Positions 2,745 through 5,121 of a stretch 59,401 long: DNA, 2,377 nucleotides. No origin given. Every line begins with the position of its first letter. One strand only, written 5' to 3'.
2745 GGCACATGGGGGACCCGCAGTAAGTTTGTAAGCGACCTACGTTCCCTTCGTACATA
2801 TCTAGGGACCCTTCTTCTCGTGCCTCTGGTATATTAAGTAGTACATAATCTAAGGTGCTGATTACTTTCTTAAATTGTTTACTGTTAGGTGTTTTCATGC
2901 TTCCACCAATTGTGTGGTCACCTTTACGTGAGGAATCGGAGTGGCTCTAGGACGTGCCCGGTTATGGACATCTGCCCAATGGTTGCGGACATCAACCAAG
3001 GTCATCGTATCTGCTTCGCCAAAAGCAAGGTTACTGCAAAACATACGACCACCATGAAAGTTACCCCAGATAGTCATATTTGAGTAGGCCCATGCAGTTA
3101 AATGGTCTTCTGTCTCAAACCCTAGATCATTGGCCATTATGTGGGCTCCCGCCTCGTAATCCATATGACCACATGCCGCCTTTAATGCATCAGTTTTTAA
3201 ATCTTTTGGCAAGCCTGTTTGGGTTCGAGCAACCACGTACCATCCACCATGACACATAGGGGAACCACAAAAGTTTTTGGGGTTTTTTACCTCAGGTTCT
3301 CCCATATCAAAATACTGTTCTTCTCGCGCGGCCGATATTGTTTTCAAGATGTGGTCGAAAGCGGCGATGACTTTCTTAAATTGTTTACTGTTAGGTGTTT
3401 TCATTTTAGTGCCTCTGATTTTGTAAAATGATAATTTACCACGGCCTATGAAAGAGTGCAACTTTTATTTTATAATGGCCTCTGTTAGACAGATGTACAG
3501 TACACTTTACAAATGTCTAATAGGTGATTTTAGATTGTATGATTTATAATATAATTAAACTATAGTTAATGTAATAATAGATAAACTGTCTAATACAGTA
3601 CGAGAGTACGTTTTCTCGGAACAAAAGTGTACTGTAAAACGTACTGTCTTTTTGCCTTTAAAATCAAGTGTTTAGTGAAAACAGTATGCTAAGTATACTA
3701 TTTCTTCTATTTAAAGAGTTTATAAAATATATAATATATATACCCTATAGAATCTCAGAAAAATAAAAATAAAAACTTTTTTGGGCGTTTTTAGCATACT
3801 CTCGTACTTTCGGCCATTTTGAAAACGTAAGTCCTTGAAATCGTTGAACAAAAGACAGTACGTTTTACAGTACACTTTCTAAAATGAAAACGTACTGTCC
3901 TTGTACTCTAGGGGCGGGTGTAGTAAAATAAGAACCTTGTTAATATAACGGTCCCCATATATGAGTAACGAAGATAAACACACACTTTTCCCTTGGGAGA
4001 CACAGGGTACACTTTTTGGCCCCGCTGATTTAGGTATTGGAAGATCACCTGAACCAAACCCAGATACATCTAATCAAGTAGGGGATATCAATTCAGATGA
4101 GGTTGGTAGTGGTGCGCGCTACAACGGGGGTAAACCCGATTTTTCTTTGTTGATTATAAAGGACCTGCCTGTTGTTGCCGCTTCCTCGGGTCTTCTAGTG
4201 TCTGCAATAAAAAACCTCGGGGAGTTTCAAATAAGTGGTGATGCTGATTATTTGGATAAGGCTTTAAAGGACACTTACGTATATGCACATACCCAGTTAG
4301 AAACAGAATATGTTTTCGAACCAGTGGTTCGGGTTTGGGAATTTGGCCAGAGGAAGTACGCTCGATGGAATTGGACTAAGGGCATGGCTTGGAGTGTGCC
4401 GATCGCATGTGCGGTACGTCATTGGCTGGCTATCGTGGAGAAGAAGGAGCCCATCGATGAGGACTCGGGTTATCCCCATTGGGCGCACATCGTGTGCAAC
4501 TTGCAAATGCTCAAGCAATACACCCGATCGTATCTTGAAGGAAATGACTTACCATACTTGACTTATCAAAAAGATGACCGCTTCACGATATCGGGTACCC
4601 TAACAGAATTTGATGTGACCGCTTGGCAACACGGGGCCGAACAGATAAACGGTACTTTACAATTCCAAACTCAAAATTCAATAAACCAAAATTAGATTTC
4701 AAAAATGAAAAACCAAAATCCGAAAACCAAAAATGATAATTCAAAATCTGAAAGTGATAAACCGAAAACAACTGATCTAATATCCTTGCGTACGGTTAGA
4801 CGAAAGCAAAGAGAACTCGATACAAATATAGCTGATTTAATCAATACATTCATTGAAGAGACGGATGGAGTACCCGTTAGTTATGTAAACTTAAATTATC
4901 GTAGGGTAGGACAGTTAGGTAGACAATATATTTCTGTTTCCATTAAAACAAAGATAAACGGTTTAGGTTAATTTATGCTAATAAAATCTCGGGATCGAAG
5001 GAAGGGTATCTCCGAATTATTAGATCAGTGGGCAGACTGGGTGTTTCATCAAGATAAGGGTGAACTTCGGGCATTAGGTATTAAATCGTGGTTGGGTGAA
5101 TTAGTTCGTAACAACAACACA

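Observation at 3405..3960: Divergent control region with interleaved GTAC-rich inverted repeats around an AT-rich core (operator array and/or origin)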

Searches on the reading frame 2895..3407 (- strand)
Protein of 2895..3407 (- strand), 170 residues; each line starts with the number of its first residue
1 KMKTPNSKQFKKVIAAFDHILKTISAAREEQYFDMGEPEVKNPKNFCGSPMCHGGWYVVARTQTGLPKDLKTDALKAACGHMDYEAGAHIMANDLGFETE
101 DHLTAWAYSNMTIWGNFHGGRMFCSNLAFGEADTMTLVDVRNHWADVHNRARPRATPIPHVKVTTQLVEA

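Call 10: search_protein_families(library=phrogs, proteins=[window:2895-3407:-], max_evalue=0.01)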
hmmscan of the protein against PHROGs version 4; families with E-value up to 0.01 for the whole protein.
window:2895-3407:- (170 aa): 0 families

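Call 11: search_protein_families(library=pfam, proteins=[window:2895-3407:-], max_evalue=0.01)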
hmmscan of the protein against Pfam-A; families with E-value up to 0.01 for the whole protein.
window:2895-3407:- (170 aa): 0 families

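Call 18: find_related_loci(query=window:2895-3407:-, collection=viral_contigs, flank=6000)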
Query window:2895-3407:- (170 aa) in viral_contigs; peptide patterns used: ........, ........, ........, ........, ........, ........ (x = any residue, [..] = any of these).
13 stretches matched a pattern, but none encodes a relative of the query by tblastn (E <= 1e-3).

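Call 22: find_homologous_proteins(query=window:2895-3407:-, max_evalue=0.00001)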
Query window:2895-3407:- (170 aa): 4 proteins with E <= 0.00001 among 30 candidates.
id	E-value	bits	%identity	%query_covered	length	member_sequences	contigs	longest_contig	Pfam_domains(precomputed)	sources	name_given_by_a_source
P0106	3.8e-115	399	100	99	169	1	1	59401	-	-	-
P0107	6.1e-58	213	58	99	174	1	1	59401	-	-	-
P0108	1.5e-38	150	46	98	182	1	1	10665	-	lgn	-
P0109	4.8e-25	106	41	94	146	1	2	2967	-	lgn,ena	-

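Call 25: find_encoding_contigs(protein=P0108, flank=10000, max_places=4)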
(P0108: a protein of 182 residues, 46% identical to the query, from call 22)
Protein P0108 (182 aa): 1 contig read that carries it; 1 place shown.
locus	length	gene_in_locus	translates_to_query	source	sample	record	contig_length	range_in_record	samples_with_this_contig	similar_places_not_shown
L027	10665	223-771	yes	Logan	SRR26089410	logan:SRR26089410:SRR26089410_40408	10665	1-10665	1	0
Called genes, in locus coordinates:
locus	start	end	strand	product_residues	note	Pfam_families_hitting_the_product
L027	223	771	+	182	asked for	-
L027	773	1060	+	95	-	-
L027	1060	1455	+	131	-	PF22811:Zn_ribbon_NrdR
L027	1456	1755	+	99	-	-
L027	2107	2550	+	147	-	-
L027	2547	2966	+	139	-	-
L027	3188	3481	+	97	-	-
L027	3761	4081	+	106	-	-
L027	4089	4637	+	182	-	-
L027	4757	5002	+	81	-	-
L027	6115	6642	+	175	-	-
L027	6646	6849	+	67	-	-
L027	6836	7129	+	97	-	-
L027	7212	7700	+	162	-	-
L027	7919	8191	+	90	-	-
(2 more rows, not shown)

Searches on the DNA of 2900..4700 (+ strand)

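Call 4: search_dna_similar(query=window:2900-4700:+, collection=phages, mode=near, max_rows=30)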
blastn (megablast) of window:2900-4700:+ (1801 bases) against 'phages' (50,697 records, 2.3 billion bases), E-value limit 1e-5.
No match.

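Call 79: search_rna_families(source=window, start=3300, end=4100, threshold=evalue, max_evalue=1)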
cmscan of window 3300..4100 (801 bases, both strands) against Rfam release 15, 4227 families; matches with E-value up to 1: 1.
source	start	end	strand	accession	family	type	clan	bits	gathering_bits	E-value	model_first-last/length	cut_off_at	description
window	3846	3908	-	RF00027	let-7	Gene; miRNA;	CL00148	19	53.5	0.62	1-84/84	no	let-7 microRNA precursor family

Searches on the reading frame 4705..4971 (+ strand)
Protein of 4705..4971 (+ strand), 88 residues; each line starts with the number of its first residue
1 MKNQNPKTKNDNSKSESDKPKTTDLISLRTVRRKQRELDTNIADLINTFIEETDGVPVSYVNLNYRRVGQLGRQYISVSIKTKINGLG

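Call 10: search_protein_families(library=phrogs, proteins=[window:4705-4971:+], max_evalue=0.01)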
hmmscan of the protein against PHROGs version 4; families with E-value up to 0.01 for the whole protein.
window:4705-4971:+ (88 aa): 0 families

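Call 11: search_protein_families(library=pfam, proteins=[window:4705-4971:+], max_evalue=0.01)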
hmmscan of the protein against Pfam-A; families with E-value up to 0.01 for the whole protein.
window:4705-4971:+ (88 aa): 0 families

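Call 77: predict_structure(protein=window:4705-4968:+)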
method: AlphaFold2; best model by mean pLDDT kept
length: 88 residues; sequences in the alignment: 1
mean_pLDDT: 68.4   pTM: 0.45
mean pLDDT of the five models: 68.4, 64.3, 64.0, 61.7, 53.2
residues with pLDDT >= 90: 0; 70-90: 40; 50-70: 45; < 50: 3
segments of 3 or more residues with pLDDT < 50: none
pLDDT, mean of each block of 10 residues (from residue 1): 54 56 73 84 80 67 71 69 60
secondary structure, 60 per line:
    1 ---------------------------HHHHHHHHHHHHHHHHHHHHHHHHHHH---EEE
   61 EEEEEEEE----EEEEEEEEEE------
elements in order: H28-54 E58-68 E73-82

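Call 82: search_protein_families(library=pfam, alignment_id=A3, max_evalue=10)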
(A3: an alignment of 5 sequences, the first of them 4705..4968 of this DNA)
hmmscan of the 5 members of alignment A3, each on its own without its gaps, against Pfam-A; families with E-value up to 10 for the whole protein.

A. member 1, window:4705-4968:+ (88 aa): 0 families

B. families by the number of members that match (of 5 scanned): 4 families
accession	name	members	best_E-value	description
PF25578.1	EF-hand_STIM1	1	0.029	Stromal interaction molecule 1-like, EF-hand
PF24975.1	UBA_Rad5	1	0.047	Fungal Rad5 UBA-like domain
PF02196.21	RBD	1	0.05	Raf-like Ras-binding domain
PF22147.1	AcrIC5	1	0.19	Anti-CRISPR protein AcrIC5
